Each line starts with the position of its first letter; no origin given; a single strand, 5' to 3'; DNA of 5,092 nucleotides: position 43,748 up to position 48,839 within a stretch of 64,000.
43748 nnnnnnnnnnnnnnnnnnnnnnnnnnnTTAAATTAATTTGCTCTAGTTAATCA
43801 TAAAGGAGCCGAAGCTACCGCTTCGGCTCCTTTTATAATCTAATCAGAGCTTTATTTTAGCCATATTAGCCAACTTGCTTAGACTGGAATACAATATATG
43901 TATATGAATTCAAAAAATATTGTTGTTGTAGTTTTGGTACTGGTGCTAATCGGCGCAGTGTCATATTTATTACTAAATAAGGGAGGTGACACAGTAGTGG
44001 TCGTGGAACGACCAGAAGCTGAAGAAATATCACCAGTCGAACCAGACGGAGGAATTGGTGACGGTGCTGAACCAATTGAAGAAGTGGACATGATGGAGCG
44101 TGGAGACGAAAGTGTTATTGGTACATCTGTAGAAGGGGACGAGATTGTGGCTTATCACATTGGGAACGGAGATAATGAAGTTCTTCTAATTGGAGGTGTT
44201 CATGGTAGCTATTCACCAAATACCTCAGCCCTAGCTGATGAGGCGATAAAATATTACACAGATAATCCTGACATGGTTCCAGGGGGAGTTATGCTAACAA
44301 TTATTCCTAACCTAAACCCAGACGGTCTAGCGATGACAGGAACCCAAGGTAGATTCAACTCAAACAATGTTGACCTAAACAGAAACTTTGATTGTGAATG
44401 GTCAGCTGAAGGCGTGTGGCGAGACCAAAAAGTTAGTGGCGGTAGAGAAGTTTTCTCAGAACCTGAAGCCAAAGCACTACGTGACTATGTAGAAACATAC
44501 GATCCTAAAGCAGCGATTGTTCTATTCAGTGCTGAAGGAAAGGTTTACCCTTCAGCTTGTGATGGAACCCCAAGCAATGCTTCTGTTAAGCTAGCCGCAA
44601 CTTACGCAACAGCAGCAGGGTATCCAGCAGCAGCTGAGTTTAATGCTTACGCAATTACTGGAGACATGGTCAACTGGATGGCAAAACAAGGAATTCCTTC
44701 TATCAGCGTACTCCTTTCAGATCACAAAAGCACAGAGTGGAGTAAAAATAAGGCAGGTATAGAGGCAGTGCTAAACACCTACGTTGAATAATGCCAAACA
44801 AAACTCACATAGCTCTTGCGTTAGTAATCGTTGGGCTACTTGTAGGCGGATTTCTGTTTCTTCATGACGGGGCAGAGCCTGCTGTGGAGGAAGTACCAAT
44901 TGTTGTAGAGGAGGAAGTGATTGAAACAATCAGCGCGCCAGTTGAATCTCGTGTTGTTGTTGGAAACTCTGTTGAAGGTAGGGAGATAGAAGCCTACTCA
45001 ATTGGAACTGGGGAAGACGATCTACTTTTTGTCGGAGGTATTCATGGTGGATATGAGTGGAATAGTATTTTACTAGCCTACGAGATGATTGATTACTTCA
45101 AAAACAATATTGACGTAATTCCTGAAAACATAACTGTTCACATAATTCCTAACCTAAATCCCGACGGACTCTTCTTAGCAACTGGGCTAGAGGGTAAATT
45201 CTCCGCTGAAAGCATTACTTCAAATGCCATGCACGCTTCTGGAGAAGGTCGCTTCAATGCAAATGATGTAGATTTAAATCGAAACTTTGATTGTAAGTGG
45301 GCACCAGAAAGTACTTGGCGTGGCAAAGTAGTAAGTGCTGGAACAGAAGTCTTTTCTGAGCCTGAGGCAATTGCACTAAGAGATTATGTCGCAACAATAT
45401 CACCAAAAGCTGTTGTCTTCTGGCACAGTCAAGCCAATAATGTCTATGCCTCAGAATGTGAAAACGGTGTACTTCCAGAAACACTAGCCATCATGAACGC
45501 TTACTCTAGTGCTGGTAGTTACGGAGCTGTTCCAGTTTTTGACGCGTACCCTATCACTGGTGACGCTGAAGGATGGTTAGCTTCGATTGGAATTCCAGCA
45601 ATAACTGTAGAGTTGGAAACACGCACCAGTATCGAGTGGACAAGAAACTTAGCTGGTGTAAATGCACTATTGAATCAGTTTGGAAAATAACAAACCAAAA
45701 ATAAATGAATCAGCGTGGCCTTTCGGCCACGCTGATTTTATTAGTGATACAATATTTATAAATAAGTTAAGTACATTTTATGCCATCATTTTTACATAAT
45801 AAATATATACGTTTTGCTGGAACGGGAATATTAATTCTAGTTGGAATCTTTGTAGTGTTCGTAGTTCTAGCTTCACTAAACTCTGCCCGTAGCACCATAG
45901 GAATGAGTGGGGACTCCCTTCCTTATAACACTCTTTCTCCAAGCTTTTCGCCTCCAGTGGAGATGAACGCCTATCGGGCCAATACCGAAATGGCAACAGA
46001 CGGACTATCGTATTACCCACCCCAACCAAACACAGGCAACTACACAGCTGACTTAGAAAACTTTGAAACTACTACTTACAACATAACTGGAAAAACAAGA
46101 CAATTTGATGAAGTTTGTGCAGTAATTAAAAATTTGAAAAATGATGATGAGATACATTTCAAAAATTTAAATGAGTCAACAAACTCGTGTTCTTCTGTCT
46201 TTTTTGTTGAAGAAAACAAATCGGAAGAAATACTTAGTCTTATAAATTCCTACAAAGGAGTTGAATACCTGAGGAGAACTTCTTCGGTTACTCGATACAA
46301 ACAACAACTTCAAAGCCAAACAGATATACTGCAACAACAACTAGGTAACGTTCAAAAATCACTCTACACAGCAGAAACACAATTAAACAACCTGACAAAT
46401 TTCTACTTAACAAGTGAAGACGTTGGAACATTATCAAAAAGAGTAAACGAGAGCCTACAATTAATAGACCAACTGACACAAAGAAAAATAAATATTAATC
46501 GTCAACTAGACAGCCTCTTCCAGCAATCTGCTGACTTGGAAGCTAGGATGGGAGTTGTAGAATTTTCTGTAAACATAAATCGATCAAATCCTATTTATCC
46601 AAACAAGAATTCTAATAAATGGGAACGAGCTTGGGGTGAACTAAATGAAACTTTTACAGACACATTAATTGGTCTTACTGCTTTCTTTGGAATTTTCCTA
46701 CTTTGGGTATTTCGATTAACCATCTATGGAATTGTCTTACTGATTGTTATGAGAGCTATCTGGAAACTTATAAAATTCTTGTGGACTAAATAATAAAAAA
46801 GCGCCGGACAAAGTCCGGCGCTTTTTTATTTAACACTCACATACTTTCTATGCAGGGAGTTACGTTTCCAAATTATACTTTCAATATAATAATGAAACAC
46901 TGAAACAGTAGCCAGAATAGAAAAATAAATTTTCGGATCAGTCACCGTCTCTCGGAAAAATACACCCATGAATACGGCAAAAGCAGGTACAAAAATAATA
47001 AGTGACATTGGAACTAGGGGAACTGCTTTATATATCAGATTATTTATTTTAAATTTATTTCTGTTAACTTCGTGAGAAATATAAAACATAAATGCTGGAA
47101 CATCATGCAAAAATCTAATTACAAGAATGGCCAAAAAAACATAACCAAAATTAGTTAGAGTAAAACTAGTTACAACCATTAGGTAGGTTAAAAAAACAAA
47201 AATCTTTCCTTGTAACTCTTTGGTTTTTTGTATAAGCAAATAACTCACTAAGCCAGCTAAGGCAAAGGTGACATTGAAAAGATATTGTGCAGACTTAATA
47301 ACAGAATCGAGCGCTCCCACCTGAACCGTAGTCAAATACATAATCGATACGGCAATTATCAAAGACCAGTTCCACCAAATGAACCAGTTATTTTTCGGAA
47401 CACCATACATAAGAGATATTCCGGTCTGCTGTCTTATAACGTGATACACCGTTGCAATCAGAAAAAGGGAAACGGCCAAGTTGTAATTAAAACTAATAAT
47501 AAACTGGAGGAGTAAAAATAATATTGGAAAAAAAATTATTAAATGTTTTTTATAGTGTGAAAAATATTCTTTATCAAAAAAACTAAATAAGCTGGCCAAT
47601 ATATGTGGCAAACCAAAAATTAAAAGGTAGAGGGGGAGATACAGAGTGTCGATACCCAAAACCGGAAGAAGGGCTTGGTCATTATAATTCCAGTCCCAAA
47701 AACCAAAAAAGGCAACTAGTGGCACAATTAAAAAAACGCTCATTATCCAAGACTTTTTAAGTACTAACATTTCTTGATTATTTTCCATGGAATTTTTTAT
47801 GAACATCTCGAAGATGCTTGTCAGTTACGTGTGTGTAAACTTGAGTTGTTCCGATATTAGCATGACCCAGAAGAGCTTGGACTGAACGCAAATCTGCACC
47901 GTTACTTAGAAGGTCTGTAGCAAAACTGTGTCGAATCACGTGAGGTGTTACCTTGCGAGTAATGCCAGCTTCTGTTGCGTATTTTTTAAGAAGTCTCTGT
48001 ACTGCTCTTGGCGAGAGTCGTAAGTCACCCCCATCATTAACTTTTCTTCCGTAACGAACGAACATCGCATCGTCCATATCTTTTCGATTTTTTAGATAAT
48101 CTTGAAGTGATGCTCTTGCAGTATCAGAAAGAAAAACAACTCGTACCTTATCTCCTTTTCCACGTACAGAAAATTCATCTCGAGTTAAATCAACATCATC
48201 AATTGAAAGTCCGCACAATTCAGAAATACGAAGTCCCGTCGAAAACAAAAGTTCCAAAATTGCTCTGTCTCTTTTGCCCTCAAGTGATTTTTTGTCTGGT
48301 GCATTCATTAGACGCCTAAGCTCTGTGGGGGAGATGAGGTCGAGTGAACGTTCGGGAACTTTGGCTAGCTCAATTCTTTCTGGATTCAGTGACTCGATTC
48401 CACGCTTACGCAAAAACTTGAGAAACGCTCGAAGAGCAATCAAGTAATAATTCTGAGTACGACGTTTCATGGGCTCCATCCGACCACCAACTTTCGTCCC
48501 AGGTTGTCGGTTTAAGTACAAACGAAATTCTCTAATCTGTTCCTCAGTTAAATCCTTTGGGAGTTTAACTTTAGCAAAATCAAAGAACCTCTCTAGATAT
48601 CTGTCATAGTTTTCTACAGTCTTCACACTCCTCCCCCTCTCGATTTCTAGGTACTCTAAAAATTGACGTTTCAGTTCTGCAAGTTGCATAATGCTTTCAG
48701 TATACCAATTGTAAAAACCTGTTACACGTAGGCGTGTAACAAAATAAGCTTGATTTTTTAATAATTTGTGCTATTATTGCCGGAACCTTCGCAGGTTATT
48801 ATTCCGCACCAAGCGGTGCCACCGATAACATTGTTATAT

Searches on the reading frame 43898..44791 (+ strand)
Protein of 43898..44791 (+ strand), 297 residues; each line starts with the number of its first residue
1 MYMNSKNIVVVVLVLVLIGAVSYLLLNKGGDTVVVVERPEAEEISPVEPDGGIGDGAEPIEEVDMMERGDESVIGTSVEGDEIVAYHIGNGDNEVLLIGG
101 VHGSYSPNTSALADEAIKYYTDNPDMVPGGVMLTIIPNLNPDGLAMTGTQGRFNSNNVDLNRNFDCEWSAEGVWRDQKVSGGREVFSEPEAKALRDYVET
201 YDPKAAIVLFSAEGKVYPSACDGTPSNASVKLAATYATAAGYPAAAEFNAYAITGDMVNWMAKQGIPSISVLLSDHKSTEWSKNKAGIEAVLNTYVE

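Call 77: search_protein_families(library=pfam, proteins=[window:43898-44791:+], max_evalue=0.001)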
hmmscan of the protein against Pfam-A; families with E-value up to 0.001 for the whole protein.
window:43898-44791:+ (297 aa): 2 families
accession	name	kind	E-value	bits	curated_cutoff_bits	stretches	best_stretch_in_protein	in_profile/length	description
PF00246.29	Peptidase_M14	-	7.7e-18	65.5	21.6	1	73-279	20-267/286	Zinc carboxypeptidase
PF10994.13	DUF2817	-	6.6e-06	26.3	23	1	92-164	51-118/341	Protein of unknown function (DUF2817)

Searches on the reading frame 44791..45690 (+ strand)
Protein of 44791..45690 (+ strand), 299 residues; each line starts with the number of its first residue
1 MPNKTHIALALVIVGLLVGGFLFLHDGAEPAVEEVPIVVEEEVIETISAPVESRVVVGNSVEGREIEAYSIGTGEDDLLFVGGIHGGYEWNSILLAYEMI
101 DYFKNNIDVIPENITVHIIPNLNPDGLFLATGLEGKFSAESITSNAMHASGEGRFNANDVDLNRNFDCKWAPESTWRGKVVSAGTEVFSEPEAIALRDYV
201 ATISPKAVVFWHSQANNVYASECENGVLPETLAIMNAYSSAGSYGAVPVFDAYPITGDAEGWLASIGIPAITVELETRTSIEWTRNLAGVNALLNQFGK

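Call 77: search_protein_families(library=pfam, proteins=[window:44791-45690:+], max_evalue=0.001)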
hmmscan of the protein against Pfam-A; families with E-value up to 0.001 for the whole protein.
window:44791-45690:+ (299 aa): 1 family
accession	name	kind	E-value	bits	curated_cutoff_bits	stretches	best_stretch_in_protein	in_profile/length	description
PF00246.29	Peptidase_M14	-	9.9e-21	75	21.6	1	54-218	18-188/286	Zinc carboxypeptidase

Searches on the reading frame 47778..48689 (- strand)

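Call 77: search_protein_families(library=pfam, proteins=[window:47778-48689:-], max_evalue=0.001)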
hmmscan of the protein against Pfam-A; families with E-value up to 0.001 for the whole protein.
window:47778-48689:- (303 aa): 4 families
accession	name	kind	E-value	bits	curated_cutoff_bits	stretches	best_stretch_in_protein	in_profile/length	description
PF00589.27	Phage_integrase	-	3.4e-46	157.6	27.1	1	120-292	4-172/172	Phage integrase family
PF02899.23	Phage_int_SAM_1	-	8.8e-14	52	22.3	1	9-97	3-83/83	Phage integrase, N-terminal SAM-like domain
PF13495.12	Phage_int_SAM_4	-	1.9e-12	47.8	27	1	9-63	4-57/85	Phage integrase, N-terminal SAM-like domain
PF13102.12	Phage_int_SAM_5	-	7.9e-07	29.8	22.3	1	11-103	7-92/98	Phage integrase SAM-like domain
